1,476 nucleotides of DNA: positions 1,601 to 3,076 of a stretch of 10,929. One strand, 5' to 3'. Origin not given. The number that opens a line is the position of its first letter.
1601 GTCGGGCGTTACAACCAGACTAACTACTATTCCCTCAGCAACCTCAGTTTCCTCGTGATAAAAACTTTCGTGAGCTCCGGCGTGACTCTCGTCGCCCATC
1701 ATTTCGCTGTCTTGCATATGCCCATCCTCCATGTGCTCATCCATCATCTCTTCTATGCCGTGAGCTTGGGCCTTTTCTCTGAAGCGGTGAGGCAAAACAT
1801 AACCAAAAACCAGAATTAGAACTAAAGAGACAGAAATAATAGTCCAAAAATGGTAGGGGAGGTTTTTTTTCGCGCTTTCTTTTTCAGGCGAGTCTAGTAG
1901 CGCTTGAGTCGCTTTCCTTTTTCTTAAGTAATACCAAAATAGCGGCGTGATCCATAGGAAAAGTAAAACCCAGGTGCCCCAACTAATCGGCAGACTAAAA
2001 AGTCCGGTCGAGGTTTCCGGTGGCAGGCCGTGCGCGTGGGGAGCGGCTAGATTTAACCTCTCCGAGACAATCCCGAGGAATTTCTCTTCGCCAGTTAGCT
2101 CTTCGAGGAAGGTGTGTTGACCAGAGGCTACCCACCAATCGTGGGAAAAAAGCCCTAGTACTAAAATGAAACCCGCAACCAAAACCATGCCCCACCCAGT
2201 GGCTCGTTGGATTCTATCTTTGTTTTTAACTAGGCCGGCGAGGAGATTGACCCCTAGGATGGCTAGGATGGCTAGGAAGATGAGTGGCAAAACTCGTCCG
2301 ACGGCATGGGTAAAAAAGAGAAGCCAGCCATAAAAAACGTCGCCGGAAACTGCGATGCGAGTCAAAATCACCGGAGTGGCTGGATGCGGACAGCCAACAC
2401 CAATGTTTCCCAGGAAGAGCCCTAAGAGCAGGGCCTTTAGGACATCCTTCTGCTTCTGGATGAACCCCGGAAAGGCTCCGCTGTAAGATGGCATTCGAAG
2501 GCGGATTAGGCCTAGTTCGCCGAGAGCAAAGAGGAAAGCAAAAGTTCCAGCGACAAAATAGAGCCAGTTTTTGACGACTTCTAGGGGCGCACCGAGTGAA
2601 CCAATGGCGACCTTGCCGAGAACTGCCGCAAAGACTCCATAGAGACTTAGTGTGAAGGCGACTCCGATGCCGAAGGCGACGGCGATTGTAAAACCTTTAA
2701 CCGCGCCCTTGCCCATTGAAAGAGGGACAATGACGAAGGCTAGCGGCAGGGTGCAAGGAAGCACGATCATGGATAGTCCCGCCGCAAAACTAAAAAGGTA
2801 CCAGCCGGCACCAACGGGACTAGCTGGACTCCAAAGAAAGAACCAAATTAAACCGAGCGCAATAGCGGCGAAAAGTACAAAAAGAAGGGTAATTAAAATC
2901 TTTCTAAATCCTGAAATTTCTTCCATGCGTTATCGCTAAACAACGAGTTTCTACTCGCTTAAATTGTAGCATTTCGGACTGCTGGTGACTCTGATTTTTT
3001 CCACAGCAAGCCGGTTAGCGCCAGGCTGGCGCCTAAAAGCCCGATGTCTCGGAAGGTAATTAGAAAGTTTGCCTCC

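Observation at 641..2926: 761-aa fusion protein with a tandem-duplicated unassigned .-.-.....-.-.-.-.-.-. domain and a Met-rich copper-type segment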

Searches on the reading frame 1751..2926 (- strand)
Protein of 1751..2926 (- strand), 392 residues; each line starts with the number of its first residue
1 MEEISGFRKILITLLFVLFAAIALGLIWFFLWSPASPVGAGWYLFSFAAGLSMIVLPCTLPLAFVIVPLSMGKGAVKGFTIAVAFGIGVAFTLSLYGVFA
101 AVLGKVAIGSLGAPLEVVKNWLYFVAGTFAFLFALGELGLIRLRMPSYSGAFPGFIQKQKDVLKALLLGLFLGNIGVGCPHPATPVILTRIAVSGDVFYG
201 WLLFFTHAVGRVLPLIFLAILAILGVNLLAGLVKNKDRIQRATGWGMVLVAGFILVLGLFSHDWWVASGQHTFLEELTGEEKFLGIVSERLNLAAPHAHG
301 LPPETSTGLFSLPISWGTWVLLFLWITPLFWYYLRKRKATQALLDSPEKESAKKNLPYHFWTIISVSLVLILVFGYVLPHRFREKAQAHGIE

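Call 19: find_homologous_proteins(query=window:1751-2926:-, max_evalue=0.001)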
Query window:1751-2926:- (392 aa): 1340 proteins with E <= 0.001 among 8000 candidates; the best 120 are listed.
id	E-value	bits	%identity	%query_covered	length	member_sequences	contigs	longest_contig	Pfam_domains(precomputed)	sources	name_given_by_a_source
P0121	8.7e-157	541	76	78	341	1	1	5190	PF02683.23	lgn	-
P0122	5.4e-156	538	65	98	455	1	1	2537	PF02683.23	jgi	-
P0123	6.2e-156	538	67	92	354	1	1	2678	PF02683.23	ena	-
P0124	7.2e-156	538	71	87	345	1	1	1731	PF02683.23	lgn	-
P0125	1.7e-155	536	66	94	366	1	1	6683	PF02683.23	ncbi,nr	ncbi:MAG: hypothetical protein HYT42_01605, partial [Candidatus Sungbacteria bacterium]|nr:hypotheti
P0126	8.2e-155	534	68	91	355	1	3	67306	PF02683.23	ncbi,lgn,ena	ncbi:MAG: cytochrome c biogenesis protein CcdA [Patescibacteria group bacterium]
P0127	9.9e-155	534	68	91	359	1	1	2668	PF02683.23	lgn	-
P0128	2.4e-154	533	69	87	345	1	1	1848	PF02683.23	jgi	-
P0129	8.9e-154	531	73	85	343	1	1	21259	PF02683.23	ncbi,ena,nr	ncbi:MAG: Uncharacterized protein G01um101433_531 [Parcubacteria group bacterium Gr01-1014_33]|nr:MA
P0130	3.4e-153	529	69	91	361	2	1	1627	PF02683.23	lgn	-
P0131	1.2e-152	527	69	86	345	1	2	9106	PF02683.23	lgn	-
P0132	1.8e-152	526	69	87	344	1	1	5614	PF02683.23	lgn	-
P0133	7.1e-152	524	68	86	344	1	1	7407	PF02683.23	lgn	-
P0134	1.1e-151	524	69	89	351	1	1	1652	PF02683.23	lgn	-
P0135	2.3e-151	523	71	87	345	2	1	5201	PF02683.23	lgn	-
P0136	2.5e-151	523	69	87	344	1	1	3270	PF02683.23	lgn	-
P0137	7.5e-151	521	66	90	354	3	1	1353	PF02683.23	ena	-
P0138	7.7e-151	521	69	86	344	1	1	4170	PF02683.23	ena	-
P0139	1.3e-150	520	68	88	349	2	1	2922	PF02683.23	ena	-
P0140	3.5e-150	519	68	88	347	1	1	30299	PF02683.23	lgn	-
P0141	4.7e-150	518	71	85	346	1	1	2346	PF02683.23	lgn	-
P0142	4.7e-150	518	64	98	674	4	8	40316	PF02683.23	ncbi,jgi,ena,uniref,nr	ncbi:hypothetical protein A3C77_01370 [Candidatus Giovannonibacteria bacterium RIFCSPHIGHO2_02_FULL_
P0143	6.6e-150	518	68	85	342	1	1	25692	PF02683.23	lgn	-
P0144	8.6e-150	518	68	87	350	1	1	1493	PF02683.23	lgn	-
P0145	9.5e-150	517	69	90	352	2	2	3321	PF02683.23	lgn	-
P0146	1.5e-149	517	65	98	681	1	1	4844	PF02683.23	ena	-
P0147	2.9e-149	516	72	82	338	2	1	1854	PF02683.23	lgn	-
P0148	5.7e-149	515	70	86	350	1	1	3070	PF02683.23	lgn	-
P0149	7.3e-149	515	72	82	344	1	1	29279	PF02683.23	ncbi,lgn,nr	ncbi:MAG: cytochrome c biogenesis protein CcdA [bacterium]|nr:cytochrome c biogenesis protein CcdA [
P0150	7.4e-149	514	69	87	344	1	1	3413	PF02683.23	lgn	-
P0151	1.6e-148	513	68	89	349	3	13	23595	PF02683.23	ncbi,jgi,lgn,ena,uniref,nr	ncbi:MAG: hypothetical protein A3A44_03655 [Candidatus Sungbacteria bacterium RIFCSPLOWO2_01_FULL_60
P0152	2.4e-148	513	70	86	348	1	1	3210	PF02683.23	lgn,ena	-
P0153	6.8e-148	511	72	83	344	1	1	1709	PF02683.23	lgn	-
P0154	7.2e-148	511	72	80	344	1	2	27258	PF02683.23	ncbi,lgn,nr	ncbi:MAG: cytochrome c biogenesis protein CcdA [bacterium]|nr:cytochrome c biogenesis protein CcdA [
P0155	1.3e-147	510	73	82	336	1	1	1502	PF02683.23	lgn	-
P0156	4.5e-147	509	71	82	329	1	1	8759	PF02683.23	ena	-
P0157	6.1e-147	508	70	85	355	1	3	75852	PF02683.23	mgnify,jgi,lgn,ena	mgnify:CR=1 FL=1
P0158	6.4e-147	508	68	88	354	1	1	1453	PF02683.23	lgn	-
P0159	7.1e-147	508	68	86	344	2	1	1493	PF02683.23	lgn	-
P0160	1.1e-146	507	67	87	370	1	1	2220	PF02683.23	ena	-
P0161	1.4e-146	507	65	88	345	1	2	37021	PF02683.23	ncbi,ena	-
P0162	1.4e-146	507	71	83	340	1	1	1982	PF02683.23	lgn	-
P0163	1.5e-146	507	64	90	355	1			PF02683.23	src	-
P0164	1.5e-146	507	69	87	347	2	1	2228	PF02683.23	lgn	-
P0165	2.2e-146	506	69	85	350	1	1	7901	PF02683.23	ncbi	-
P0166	2.9e-146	506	65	90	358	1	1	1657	PF02683.23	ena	-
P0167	4.8e-146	505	69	85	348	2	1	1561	PF02683.23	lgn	-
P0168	6.5e-146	505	69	86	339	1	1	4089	PF02683.23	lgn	-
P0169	1.2e-145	504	69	86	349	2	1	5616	PF02683.23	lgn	-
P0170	1.6e-145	504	65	90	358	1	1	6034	PF02683.23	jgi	-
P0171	2.4e-145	503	69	85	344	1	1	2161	PF02683.23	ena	-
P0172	3.9e-145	502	62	100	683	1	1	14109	PF02683.23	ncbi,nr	ncbi:MAG: hypothetical protein HYW34_02090 [Candidatus Brennerbacteria bacterium]|nr:hypothetical pr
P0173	6.7e-145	501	67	86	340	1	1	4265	PF02683.23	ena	-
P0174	9.4e-145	501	66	87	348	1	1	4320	PF02683.23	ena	-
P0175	1.1e-144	501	62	98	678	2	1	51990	PF02683.23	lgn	-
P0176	1.1e-144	501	67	82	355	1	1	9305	PF02683.23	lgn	-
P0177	1.2e-144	501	67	89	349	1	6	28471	PF02683.23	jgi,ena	-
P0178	1.3e-144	500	64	88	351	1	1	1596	PF02683.23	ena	-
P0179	1.5e-144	500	62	97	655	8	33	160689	PF02683.23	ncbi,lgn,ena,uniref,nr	ncbi:MAG: Cytochrome c biogenesis protein transmembrane region [Candidatus Giovannonibacteria bacter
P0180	1.6e-144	500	67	84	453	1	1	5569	PF02683.23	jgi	-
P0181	1.9e-144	500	69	84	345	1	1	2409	PF02683.23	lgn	-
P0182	2.6e-144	500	63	95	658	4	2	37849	PF02683.23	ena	-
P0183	3.1e-144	499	65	90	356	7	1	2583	PF02683.23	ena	-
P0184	4.2e-144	499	62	96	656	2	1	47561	PF02683.23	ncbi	-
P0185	6.2e-144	498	67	86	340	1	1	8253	PF02683.23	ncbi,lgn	-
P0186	6.4e-144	498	64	94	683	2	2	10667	PF02683.23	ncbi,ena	ncbi:MAG: cytochrome c biogenesis CcdA family protein [Patescibacteria group bacterium]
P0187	6.9e-144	498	68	84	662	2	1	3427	PF02683.23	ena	-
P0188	7.1e-144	498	73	77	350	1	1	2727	PF02683.23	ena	-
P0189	1.4e-143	497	69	84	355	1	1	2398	PF02683.23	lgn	-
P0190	2.5e-143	496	67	87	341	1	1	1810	PF02683.23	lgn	-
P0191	2.5e-143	496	63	96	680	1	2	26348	PF02683.23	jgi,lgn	jgi:cytochrome c biogenesis protein CcdA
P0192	3.4e-143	496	69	84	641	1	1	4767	PF02683.23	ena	-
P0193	3.8e-143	496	66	85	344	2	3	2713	PF02683.23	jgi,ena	-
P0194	3.9e-143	496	63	89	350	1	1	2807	PF02683.23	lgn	-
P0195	4.6e-143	495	64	89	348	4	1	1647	PF02683.23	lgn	-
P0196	4.9e-143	495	61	100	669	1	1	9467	PF02683.23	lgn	-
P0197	5.5e-143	495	67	85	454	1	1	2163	PF02683.23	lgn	-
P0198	1.2e-142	494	67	84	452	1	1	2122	PF02683.23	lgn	-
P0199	1.2e-142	494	63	95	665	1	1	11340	PF02683.23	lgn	-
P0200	1.5e-142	494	66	87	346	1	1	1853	PF02683.23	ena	-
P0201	2.1e-142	493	65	87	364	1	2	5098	PF02683.23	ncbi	-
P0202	2.8e-142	493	69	84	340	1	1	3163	PF02683.23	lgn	-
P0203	5.1e-142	492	63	93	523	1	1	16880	PF02683.23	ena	-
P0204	5.9e-142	492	61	97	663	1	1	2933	PF02683.23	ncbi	-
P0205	6.9e-142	492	61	96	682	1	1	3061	PF02683.23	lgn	-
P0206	7.2e-142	491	61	96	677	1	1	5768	PF02683.23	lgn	-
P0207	8.7e-142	491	65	89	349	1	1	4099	PF02683.23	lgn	-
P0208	1.9e-141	490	62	89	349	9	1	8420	PF02683.23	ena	-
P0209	2.4e-141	490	64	93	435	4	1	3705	PF02683.23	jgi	-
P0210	2.4e-141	490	62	91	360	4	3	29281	PF02683.23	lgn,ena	-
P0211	2.6e-141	490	63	91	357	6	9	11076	PF02683.23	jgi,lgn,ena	-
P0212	3.5e-141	489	68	82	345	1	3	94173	PF02683.23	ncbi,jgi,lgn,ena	-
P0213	6.6e-141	488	61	97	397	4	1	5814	PF02683.23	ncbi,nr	ncbi:MAG: hypothetical protein HYT48_01570 [Candidatus Vogelbacteria bacterium]|nr:hypothetical prot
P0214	1.1e-140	488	59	97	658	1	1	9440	PF02683.23,PF13115.12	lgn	-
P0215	2.9e-140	486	67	85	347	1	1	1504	PF02683.23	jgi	jgi:cytochrome c-type biogenesis protein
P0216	3.4e-140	486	72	79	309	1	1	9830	PF02683.23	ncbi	ncbi:MAG: cytochrome c biogenesis protein CcdA, partial [Patescibacteria group bacterium]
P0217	4.6e-140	486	65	92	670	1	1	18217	PF02683.23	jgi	jgi:cytochrome c-type biogenesis protein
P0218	4.7e-140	485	67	84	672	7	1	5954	PF02683.23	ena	-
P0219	6.9e-140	485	67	86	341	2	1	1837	PF02683.23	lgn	-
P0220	1.1e-139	484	66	87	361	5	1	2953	PF02683.23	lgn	-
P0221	2.2e-139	483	65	87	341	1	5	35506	PF02683.23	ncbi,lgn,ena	-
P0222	4.9e-139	482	64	86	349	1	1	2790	PF02683.23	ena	-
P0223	8.5e-139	481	65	86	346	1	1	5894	PF02683.23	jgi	-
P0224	9.7e-139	481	67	86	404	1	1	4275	PF02683.23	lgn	-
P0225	1.5e-138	481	65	88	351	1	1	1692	PF02683.23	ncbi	-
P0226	1.5e-138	481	64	86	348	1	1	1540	PF02683.23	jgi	jgi:cytochrome c-type biogenesis protein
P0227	2.3e-138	480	69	83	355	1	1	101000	PF02683.23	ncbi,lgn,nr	ncbi:MAG: hypothetical protein HY007_00520 [Candidatus Sungbacteria bacterium]|nr:hypothetical prote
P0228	2.3e-138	480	62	90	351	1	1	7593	PF02683.23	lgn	-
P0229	3.1e-138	480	59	99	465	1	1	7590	PF02683.23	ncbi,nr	ncbi:hypothetical protein L0Y69_02885, partial [bacterium]|nr:hypothetical protein [bacterium]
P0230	3.2e-138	479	63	88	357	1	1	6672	PF02683.23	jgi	-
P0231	3.7e-138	479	68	86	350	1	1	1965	PF02683.23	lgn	-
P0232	4.6e-138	479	66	87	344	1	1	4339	PF02683.23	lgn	-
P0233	8.9e-138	478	65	86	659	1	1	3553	PF02683.23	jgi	jgi:cytochrome c-type biogenesis protein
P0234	2.8e-137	476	65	89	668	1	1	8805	PF02683.23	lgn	-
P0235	2.9e-137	476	66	85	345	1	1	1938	PF02683.23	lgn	-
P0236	4.2e-137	476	64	88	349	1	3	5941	PF02683.23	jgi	jgi:cytochrome c-type biogenesis protein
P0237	4.5e-137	476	66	87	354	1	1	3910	PF02683.23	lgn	-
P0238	5.1e-137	475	67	81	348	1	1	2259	PF02683.23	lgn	-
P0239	6.7e-137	475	62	96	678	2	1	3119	PF02683.23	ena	-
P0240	7.3e-137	475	64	87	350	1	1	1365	PF02683.23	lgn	-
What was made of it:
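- On DsbD_TM / CcdA (PF02683): All 120 best homologues carry PF02683 (call 19).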

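Call 48: search_solved_structures(query=window:1907-2926:-, max_evalue=1, show_alignments=3)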
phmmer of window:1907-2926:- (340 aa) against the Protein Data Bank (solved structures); distinct sequences matched with E-value up to 1: 0.
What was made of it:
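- Tried and rejected: The CcdA part alone found no PDB sequence match (call 48).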

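Call 73: predict_structure(alignment_id=A3)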
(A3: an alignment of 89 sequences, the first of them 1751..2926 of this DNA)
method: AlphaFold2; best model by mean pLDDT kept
length: 392 residues; sequences in the alignment: 89
mean_pLDDT: 78.8   pTM: 0.73
mean pLDDT of the five models: 78.8, 77.3, 76.4, 74.7, 73.7
residues with pLDDT >= 90: 97; 70-90: 208; 50-70: 54; < 50: 33
segments of 3 or more residues with pLDDT < 50: 144-159, 349-359
pLDDT, mean of each block of 10 residues (from residue 1): 73 96 93 83 92 82 82 86 93 86 65 70 85 82 52 45 82 70 81 88 94 94 76 68 80 91 87 83 83 67 76 91 94 87 66 45 70 72 69 50
secondary structure, 60 per line:
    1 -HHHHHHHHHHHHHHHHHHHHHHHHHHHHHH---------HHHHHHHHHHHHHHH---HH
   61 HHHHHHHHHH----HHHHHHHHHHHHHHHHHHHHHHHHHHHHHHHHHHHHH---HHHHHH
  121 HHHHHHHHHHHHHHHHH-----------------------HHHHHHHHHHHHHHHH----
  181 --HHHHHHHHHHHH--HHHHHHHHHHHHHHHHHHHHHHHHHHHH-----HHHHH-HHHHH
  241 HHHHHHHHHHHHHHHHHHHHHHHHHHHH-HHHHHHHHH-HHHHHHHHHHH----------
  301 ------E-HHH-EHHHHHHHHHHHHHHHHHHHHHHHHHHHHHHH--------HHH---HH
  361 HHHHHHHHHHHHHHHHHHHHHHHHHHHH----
elements in order: H2-31 H41-55 H59-70 H75-111 H115-137 H161-176 H183-194 H197-224 H230-234 H236-268 H270-278 H280-290 H314-344 H359-388
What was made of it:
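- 2834..2905 (-): Extra N-terminal TM helix (aa 8-31), running in to out. AF2 helix 2-31 (call 73).
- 1781..1990 (-): TM8 (aa 313-344), a K/R-rich cytoplasmic junction (aa 334-358) and TM9 (aa 359-382). The junction is where the two genes are joined. In split orthologues the CcdA gene ends here and the tandem gene starts here. AF2 helices 314-344 and 359-388 (call 73).
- On DsbD_TM / CcdA (PF02683): AF2 helices break at residues 56-58 and 177-182 (call 73).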
